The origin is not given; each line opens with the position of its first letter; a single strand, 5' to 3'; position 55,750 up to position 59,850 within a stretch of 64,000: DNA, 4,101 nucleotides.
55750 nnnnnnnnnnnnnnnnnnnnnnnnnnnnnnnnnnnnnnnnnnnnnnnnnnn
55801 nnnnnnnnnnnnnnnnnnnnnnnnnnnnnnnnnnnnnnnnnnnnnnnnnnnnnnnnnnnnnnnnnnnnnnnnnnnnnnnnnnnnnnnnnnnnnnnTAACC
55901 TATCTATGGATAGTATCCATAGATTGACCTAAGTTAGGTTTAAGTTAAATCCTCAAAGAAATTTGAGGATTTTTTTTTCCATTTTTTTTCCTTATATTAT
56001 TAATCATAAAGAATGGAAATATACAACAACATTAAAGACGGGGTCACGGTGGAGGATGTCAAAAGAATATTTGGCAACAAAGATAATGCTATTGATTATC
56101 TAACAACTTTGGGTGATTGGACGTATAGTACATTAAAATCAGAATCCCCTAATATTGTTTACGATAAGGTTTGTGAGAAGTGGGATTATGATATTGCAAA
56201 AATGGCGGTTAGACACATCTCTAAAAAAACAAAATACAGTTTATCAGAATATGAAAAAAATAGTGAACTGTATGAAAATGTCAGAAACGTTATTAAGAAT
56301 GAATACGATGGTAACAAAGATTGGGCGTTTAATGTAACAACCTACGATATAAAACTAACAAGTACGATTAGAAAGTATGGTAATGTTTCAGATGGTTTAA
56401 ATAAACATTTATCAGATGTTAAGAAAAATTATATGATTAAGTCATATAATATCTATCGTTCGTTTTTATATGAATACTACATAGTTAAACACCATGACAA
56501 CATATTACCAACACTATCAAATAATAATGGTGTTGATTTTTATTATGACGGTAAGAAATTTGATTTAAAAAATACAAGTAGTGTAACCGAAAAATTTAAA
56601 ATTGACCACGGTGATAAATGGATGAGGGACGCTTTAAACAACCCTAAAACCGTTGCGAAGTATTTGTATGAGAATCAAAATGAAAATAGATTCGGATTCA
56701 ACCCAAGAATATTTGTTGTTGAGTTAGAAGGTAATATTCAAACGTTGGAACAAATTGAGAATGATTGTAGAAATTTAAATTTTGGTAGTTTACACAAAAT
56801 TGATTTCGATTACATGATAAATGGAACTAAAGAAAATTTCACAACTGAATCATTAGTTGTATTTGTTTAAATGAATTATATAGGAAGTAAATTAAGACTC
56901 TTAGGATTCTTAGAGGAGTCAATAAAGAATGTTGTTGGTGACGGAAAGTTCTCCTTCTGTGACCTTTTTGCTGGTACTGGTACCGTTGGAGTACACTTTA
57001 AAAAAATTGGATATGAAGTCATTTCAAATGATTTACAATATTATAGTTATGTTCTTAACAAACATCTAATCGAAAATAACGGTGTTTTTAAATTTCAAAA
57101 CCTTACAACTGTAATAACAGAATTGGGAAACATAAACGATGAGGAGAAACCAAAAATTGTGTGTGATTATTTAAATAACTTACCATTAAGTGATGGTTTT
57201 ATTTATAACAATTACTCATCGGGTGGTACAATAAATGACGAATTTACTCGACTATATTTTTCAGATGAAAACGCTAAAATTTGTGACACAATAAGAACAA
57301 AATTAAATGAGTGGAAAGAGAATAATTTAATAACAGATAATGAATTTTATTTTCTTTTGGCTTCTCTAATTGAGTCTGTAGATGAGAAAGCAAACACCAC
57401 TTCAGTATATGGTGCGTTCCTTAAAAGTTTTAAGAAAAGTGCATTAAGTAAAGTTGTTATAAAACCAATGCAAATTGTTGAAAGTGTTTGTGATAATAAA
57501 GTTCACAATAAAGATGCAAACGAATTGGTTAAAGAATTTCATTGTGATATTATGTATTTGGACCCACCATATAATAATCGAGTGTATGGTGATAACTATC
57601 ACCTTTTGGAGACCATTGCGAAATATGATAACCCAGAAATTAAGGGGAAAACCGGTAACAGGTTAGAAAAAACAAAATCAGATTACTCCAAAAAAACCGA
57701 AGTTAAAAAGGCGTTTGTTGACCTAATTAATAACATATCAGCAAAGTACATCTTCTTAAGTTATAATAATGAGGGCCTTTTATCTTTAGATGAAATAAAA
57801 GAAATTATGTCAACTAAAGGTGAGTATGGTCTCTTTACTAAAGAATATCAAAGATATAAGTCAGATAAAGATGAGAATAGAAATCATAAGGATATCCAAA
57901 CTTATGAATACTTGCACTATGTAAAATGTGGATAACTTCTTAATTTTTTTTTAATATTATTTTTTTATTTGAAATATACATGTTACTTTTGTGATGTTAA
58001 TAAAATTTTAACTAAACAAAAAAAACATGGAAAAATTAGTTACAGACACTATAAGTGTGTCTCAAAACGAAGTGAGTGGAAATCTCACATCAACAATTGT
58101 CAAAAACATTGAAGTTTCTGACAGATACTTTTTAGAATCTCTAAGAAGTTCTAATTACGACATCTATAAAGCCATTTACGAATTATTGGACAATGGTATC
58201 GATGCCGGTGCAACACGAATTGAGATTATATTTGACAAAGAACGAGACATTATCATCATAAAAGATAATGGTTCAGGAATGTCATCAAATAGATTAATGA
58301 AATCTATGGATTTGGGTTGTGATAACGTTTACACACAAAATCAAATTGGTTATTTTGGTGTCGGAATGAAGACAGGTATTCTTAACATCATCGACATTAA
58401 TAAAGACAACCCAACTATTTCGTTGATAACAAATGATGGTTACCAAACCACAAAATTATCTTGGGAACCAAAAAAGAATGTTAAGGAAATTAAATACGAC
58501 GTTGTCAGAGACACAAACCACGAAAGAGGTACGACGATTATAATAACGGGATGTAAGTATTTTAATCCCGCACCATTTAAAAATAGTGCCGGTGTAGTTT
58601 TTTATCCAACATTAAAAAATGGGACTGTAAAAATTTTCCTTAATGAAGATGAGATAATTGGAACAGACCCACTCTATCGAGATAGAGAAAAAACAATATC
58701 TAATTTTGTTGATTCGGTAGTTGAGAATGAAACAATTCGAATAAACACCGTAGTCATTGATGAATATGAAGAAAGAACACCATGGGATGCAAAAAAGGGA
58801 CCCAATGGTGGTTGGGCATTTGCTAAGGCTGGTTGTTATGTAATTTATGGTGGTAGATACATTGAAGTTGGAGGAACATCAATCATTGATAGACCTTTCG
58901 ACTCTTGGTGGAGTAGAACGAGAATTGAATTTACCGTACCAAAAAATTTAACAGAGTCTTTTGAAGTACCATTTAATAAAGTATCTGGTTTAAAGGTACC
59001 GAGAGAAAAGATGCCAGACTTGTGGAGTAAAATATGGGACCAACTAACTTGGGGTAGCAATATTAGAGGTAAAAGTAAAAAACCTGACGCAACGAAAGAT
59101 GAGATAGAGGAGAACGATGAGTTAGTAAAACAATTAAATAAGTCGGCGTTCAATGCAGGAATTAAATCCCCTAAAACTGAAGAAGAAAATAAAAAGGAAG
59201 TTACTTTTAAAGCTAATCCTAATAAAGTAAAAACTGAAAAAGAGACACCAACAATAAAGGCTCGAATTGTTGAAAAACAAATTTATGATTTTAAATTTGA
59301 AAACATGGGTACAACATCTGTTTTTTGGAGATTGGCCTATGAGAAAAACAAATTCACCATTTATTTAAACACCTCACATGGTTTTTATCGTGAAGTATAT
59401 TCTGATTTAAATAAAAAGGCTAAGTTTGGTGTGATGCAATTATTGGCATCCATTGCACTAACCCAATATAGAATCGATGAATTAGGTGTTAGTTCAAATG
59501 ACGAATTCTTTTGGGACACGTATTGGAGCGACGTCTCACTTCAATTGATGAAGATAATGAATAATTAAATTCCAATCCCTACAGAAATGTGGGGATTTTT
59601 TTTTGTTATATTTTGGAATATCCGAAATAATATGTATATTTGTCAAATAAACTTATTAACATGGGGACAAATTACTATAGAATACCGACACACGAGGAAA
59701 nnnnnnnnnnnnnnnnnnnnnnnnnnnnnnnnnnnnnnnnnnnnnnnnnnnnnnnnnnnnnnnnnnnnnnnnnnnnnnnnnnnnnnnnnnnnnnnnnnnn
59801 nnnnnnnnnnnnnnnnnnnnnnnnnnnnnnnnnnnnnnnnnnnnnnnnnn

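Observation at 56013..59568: Dam-like MTase flanked by an unknown gene and a MORC-like GHKL ATPase, a possible R-M or defence-like cassette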

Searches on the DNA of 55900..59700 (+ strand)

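Call 7: search_dna_similar(query=window:55900-59700:+, collection=phages, mode=near, max_rows=20)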
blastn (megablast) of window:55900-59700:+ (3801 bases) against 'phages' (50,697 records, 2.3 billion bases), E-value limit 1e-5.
No match.
